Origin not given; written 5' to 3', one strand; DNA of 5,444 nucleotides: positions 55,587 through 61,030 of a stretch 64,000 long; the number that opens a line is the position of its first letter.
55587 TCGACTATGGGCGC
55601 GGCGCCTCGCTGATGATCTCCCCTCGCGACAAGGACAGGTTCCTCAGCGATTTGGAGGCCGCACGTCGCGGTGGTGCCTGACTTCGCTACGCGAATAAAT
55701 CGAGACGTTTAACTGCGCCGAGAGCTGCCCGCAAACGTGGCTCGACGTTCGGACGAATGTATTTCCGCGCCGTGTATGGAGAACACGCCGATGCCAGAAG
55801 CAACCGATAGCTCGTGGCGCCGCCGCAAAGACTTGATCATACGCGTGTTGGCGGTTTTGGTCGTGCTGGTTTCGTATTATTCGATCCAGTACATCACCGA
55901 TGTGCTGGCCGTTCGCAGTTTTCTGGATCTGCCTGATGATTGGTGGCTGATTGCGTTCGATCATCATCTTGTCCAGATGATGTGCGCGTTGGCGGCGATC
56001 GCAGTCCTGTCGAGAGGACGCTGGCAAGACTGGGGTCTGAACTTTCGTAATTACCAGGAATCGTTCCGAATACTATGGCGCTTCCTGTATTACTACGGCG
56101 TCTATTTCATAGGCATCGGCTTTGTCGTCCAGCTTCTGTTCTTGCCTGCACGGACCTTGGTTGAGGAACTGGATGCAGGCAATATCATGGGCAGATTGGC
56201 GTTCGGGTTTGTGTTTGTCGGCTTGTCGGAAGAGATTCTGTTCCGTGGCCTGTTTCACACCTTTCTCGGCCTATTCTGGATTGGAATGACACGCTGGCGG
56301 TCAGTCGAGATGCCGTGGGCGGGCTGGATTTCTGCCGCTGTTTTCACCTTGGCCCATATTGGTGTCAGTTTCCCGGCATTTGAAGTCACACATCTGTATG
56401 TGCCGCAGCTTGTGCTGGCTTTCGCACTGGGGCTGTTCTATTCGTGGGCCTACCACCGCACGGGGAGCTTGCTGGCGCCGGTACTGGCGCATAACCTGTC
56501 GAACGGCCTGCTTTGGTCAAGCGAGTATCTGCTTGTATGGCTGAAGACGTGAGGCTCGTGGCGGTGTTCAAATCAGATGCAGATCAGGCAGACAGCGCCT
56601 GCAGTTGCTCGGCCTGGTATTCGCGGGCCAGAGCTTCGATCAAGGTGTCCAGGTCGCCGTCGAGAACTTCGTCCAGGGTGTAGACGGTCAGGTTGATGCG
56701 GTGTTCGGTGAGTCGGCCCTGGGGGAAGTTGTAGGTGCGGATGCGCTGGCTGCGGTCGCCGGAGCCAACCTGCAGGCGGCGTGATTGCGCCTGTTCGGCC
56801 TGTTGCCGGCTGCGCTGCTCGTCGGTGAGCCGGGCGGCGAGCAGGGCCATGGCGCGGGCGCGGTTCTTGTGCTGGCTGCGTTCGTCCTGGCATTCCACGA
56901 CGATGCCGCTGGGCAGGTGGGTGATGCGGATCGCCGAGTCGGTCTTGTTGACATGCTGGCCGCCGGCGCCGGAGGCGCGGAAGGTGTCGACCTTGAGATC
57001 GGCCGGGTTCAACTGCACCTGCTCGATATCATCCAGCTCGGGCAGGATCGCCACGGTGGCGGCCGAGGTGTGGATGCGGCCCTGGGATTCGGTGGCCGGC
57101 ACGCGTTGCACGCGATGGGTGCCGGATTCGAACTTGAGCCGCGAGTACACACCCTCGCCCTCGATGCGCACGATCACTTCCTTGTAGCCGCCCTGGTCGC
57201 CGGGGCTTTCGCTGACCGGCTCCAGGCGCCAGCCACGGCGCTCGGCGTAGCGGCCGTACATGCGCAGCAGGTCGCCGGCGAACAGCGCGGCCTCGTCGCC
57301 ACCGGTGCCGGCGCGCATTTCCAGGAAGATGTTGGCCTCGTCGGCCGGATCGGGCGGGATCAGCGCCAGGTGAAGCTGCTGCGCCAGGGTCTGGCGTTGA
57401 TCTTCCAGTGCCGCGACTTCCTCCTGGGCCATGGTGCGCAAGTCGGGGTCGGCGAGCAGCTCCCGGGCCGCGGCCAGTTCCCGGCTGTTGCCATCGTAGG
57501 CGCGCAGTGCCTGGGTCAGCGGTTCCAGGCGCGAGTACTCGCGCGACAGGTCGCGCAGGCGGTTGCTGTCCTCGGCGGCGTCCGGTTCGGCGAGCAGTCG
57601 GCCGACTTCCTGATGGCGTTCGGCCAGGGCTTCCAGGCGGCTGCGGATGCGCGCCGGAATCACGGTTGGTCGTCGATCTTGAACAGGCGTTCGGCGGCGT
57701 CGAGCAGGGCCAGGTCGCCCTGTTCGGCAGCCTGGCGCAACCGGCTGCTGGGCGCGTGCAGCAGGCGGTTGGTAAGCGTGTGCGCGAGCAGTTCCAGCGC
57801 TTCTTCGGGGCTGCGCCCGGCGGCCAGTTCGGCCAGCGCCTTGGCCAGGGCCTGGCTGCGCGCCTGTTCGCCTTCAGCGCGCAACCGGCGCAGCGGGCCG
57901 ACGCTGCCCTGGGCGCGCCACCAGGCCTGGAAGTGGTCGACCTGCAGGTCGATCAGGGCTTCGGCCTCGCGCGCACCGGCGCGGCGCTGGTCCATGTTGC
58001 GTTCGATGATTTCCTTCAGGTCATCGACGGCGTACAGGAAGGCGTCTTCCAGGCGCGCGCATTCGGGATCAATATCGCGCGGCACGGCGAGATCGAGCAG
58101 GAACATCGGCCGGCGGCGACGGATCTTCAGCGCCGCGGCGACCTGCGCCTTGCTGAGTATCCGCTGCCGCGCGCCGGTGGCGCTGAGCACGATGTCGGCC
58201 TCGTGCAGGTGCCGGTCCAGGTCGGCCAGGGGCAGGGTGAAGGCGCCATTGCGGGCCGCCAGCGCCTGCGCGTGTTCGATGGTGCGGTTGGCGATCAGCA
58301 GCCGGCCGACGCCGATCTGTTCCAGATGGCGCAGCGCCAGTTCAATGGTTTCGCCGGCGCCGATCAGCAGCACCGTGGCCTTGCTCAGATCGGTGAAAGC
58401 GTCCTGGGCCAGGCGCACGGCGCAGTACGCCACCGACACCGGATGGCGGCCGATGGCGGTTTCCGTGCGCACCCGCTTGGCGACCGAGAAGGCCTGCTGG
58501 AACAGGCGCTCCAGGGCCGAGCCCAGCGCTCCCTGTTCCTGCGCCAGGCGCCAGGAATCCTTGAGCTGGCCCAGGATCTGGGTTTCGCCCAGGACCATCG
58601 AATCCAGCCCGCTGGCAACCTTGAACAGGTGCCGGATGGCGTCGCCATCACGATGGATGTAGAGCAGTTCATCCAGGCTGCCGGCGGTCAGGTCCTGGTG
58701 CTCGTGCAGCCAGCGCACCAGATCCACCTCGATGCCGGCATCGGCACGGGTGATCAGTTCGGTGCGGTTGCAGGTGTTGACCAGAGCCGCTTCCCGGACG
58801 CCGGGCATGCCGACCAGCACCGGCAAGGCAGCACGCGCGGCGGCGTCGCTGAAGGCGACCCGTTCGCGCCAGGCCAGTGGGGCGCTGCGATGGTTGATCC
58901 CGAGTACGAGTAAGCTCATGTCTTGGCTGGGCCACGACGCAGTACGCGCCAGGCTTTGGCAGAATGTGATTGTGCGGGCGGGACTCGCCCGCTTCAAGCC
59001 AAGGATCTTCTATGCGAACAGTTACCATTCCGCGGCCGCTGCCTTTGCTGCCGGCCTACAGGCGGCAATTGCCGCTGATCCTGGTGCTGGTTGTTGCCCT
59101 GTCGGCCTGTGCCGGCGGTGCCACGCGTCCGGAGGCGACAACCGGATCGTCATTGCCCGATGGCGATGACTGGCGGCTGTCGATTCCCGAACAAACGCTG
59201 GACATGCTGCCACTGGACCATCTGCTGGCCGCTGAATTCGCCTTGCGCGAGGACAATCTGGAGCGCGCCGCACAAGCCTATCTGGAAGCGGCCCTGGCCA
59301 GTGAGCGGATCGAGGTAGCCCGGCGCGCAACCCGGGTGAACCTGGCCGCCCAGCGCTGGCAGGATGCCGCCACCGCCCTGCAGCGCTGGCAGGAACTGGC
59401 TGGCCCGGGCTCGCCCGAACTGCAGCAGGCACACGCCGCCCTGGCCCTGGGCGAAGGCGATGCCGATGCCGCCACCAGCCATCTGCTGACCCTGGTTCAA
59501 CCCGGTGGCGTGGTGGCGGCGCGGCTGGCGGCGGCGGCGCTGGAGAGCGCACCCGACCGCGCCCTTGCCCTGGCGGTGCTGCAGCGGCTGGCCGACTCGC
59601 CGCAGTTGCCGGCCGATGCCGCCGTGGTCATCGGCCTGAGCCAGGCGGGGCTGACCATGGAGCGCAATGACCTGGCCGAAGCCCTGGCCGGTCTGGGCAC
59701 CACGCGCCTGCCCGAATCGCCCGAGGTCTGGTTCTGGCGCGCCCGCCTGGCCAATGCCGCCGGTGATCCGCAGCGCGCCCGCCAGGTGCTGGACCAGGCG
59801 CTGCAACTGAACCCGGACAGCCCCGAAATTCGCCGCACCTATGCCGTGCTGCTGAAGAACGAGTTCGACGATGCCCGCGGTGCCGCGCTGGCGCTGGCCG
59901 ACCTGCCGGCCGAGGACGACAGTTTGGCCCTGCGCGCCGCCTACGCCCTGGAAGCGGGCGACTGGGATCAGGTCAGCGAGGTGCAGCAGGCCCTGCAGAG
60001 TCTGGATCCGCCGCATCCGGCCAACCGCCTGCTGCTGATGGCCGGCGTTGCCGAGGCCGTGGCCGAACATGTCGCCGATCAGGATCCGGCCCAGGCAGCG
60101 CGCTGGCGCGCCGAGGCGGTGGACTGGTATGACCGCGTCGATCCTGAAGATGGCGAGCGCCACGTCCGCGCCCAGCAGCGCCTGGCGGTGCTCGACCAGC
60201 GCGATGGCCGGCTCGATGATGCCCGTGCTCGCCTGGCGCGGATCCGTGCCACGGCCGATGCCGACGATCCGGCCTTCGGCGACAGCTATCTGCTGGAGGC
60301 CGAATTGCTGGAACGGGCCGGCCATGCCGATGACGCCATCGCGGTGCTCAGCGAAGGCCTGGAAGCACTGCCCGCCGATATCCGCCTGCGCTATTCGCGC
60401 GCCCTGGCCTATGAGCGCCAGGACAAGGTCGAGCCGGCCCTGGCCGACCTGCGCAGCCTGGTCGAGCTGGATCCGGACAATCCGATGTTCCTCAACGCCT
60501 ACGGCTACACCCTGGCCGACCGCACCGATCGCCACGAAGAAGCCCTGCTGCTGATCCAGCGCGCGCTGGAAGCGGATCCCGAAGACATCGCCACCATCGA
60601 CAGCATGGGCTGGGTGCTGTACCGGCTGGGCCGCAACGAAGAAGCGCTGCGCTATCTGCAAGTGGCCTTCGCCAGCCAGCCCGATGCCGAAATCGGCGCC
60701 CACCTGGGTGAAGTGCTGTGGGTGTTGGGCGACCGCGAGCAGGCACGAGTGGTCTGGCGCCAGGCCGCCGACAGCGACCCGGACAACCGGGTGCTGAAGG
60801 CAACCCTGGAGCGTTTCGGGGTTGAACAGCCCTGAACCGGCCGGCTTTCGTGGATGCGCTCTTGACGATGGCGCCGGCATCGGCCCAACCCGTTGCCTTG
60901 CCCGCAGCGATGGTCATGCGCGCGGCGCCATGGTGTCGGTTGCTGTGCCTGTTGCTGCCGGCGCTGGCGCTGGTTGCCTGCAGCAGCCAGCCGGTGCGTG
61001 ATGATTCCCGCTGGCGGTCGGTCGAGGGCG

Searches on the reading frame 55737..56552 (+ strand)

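Call 76: search_protein_families(library=ncbifam, proteins=[window:55737-56552:+], max_evalue=0.01)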
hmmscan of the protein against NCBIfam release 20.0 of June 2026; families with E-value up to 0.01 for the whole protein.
window:55737-56552:+ (271 aa): 10 families
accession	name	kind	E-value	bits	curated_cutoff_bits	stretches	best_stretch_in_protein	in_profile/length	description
NF047635.1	CPBP_Sphingo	equivalog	5.2e-16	58.8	225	1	45-258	34-233/237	CPBP family intramembrane glutamic endopeptidase, BDIM_20840 family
NF040914.1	Mrt_core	domain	1.6e-10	41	100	1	155-258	5-100/108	myxosortase family intramembrane protease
NF033192.3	CPBP_JDVT_MrtJ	equivalog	2.7e-07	31.2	75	1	162-258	9-94/98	JDVT-CTERM system glutamic-type intramembrane protease MrtJ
NF040674.1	CPBP_fam_MrtP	equivalog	3.1e-07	30.2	250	1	155-258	250-345/354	myxosortase MrtP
NF041647.1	ABC_perm_CPBP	equivalog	3.5e-06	26.1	435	1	33-259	420-630/636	ABC transporter permease subunit/CPBP intramembrane protease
NF040594.1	CPBP_fam_MrtC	equivalog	5.4e-06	26.3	195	1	148-256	112-212/221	myxosortase MrtC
TIGR03008.1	pepcterm_CAAX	equivalog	6.5e-05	22.9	81.05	1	153-259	119-209/222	CAAX prenyl protease-related protein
NF050068.1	Rv0804_CPBP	equivalog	0.00014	21.5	200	1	195-252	128-182/197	Rv0804 family intramembrane glutamic endopeptidase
NF040915.1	CPBP_fam_MrtZ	exception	0.0002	20.9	325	1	151-258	165-263/275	myxosortase MrtZ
NF046050.1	CPBP_fam_MroQ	equivalog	0.0076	15.7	270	0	165-258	141-219/243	intramembrane glutamic endopeptidase MroQ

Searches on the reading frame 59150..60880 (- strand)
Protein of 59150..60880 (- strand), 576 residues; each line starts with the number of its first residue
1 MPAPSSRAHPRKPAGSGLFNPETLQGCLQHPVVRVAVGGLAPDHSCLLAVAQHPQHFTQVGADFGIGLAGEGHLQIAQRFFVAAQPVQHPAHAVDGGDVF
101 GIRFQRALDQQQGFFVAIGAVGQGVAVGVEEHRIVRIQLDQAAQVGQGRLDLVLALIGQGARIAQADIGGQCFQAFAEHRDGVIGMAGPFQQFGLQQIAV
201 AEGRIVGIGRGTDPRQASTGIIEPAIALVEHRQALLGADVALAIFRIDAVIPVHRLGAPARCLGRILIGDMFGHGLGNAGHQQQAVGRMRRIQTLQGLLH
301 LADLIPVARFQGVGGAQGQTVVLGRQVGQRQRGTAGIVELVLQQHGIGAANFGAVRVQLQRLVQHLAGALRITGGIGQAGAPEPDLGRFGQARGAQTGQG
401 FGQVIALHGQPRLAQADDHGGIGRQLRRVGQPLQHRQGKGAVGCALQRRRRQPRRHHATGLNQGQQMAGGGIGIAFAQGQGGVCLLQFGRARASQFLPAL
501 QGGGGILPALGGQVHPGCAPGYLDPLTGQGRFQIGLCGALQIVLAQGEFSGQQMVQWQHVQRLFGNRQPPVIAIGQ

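Call 66: find_encoding_contigs(protein=window:59150-60880:-, flank=10000, max_places=2)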
Protein window:59150-60880:- (576 aa): no gene with exactly this product is on record in the collection.
